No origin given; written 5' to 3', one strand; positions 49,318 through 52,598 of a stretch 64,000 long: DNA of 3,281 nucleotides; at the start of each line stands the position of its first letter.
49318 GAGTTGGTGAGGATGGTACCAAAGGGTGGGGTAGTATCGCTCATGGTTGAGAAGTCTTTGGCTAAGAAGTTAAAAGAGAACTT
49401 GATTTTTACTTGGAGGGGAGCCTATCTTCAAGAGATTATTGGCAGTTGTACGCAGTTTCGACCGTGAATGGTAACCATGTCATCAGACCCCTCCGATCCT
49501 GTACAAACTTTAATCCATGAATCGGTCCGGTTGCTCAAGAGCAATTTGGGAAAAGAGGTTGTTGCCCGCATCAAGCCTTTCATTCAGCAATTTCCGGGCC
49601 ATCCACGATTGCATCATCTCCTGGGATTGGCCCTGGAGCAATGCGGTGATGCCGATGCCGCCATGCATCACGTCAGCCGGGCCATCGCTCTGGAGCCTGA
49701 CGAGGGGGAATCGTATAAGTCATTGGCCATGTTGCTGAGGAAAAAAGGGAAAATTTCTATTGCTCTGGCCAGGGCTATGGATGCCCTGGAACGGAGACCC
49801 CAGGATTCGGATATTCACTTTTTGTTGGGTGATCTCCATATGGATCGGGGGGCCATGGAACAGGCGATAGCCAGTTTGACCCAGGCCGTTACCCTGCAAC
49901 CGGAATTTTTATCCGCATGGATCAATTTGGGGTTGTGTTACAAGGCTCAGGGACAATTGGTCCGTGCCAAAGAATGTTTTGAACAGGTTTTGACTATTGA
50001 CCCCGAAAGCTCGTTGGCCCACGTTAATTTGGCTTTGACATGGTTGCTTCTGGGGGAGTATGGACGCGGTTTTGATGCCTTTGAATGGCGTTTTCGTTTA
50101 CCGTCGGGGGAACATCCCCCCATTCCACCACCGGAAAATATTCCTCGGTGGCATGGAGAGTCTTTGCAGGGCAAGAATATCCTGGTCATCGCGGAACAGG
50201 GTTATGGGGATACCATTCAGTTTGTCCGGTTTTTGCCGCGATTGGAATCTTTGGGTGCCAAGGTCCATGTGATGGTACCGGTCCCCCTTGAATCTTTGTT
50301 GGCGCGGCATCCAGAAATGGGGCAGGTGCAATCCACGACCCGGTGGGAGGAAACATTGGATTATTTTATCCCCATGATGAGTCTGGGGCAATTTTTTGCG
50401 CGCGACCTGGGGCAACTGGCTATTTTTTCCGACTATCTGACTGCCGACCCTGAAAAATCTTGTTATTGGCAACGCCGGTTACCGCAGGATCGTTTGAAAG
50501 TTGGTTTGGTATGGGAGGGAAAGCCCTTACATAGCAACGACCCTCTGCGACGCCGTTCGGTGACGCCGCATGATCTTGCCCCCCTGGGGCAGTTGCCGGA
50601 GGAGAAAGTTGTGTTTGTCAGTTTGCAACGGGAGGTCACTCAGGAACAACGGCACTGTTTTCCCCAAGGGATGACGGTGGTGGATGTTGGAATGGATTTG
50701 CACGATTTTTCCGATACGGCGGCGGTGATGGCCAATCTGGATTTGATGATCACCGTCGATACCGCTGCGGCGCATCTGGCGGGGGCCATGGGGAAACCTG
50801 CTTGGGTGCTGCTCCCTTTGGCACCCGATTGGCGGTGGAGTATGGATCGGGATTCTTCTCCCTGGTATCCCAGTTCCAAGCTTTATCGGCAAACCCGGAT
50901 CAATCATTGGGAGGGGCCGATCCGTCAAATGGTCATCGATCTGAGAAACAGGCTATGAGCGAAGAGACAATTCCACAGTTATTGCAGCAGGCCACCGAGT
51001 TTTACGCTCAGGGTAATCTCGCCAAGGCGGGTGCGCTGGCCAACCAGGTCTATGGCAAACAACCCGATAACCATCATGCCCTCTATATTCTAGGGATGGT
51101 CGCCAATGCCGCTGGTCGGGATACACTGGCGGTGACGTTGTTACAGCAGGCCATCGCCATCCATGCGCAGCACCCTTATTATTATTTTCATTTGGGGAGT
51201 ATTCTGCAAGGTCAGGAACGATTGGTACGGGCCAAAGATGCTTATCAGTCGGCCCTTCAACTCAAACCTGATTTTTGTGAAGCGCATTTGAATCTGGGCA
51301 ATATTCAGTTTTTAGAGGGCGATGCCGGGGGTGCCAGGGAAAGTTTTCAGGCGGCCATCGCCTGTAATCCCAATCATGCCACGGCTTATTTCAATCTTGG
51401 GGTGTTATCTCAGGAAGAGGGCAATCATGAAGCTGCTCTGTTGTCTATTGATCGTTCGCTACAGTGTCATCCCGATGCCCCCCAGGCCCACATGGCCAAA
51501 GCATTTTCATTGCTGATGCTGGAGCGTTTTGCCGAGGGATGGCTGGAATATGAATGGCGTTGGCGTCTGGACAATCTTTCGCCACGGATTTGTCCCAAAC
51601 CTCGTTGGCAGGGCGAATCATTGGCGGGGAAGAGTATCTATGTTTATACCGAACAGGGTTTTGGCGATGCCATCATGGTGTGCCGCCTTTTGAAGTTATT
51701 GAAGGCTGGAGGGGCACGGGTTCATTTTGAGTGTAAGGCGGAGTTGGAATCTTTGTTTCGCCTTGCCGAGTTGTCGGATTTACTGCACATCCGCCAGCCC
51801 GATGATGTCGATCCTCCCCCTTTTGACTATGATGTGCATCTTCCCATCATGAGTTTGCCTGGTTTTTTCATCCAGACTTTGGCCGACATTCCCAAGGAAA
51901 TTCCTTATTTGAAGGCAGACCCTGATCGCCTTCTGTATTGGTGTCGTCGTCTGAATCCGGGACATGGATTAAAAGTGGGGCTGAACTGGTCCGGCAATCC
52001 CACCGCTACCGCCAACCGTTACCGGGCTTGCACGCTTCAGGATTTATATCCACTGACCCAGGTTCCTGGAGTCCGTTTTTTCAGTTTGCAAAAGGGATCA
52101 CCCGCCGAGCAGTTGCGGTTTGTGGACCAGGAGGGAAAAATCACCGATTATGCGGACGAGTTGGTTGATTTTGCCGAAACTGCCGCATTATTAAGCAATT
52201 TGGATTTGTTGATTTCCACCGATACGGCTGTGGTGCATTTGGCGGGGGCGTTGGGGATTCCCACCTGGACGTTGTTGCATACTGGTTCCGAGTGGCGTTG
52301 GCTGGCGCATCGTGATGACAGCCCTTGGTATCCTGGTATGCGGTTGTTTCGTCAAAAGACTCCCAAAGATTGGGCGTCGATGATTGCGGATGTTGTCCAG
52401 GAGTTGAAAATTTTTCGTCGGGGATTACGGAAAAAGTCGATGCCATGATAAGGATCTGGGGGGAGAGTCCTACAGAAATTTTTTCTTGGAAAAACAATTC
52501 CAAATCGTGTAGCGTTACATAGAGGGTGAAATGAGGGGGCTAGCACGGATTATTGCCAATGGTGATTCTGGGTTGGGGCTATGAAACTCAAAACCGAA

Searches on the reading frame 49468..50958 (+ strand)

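Call 48: search_protein_families(library=pfam, proteins=[window:49468-50958:+], max_evalue=0.001)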
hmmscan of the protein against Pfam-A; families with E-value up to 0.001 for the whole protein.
window:49468-50958:+ (496 aa): 17 families
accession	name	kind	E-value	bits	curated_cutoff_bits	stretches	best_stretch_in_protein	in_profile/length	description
PF00515.34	TPR_1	-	3.2e-22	77.8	27.8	1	150-180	3-33/34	Tetratricopeptide repeat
PF07719.23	TPR_2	-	1.1e-21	75.5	27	1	150-180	3-33/34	Tetratricopeptide repeat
PF13431.12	TPR_17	-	2.2e-20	71.6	24.4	0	138-168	3-33/34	Tetratricopeptide repeat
PF13181.12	TPR_8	-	8.9e-19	66.4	25.7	1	149-180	2-33/34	Tetratricopeptide repeat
PF13432.12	TPR_16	-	3.1e-16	59.9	32.7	1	86-145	3-62/65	Tetratricopeptide repeat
PF14559.12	TPR_19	-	3.3e-16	59.8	25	1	126-185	3-62/68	Tetratricopeptide repeat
PF13428.12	TPR_14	-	4.7e-15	55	23.5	0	149-189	2-42/44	Tetratricopeptide repeat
PF13414.12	TPR_11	-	1.5e-13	50.6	26.8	1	121-162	1-42/42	TPR repeat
PF13424.12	TPR_12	-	6.6e-09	36.3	30.1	1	119-179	8-76/77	Tetratricopeptide repeat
PF13176.12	TPR_7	-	8.4e-09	35.3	27.9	0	150-179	1-30/36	Tetratricopeptide repeat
PF13371.12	TPR_9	-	1.2e-08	35.2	35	1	123-185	4-66/73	Tetratricopeptide repeat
PF23914.1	TPR_CcmH_CycH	-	2e-08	34.6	42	1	106-205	42-144/158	Cytochrome c-type biogenesis protein H TPR domain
PF13174.12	TPR_6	-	1.3e-06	29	26.3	0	150-181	2-33/33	Tetratricopeptide repeat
PF12895.13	ANAPC3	-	5.7e-06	27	27.2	0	60-138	3-80/82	Anaphase-promoting complex, cyclosome, subunit 3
PF13429.12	TPR_15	-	2.6e-05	24.2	26.2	0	128-195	127-191/280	Tetratricopeptide repeat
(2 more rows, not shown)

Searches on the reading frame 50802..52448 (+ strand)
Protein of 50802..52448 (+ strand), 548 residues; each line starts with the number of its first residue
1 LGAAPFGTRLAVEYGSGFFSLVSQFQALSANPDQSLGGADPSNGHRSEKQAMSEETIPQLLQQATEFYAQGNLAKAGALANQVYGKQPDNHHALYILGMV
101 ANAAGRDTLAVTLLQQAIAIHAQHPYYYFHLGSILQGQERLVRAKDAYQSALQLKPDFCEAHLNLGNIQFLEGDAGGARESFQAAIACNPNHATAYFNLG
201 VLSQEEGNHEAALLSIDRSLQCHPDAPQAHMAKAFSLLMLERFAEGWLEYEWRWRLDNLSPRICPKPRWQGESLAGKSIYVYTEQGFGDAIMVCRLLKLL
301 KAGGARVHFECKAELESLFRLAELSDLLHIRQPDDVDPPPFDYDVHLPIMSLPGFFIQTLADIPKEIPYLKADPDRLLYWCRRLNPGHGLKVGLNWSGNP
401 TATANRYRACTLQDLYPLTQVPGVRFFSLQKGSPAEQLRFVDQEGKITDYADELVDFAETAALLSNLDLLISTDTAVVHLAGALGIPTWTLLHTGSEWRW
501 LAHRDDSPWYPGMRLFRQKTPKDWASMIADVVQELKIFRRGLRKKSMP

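Call 48: search_protein_families(library=pfam, proteins=[window:50802-52448:+], max_evalue=0.001)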
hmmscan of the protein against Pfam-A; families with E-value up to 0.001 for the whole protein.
window:50802-52448:+ (548 aa): 14 families
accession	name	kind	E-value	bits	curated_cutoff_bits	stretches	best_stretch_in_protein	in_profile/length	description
PF13432.12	TPR_16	-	1.3e-18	67.5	32.7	3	61-125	1-65/65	Tetratricopeptide repeat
PF13431.12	TPR_17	-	5.3e-18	64.2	24.4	1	182-213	2-33/34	Tetratricopeptide repeat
PF13414.12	TPR_11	-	2.4e-16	59.6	26.8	2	166-202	1-37/42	TPR repeat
PF07719.23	TPR_2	-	1e-15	56.9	27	1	160-192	2-34/34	Tetratricopeptide repeat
PF00515.34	TPR_1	-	1.1e-14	54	27.8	1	126-158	2-34/34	Tetratricopeptide repeat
PF14559.12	TPR_19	-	2.5e-14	53.8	25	2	171-234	3-66/68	Tetratricopeptide repeat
PF13181.12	TPR_8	-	1.3e-11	44.1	25.7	0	127-157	3-33/34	Tetratricopeptide repeat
PF13428.12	TPR_14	-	4.4e-10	39.7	23.5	0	93-132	3-42/44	Tetratricopeptide repeat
PF13424.12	TPR_12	-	1.2e-08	35.5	30.1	2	159-220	3-72/77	Tetratricopeptide repeat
PF13371.12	TPR_9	-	5.8e-08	33.1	35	0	132-195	2-65/73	Tetratricopeptide repeat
PF13174.12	TPR_6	-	4.7e-07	30.5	26.3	0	93-121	2-30/33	Tetratricopeptide repeat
PF23914.1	TPR_CcmH_CycH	-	5.9e-07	29.9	42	0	130-214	55-142/158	Cytochrome c-type biogenesis protein H TPR domain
PF01075.23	Glyco_transf_9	-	3.3e-05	23.8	22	1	456-492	173-209/247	Glycosyltransferase family 9 (heptosyltransferase)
PF14561.12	TPR_20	-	0.00089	20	25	0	179-221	8-50/90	Tetratricopeptide repeat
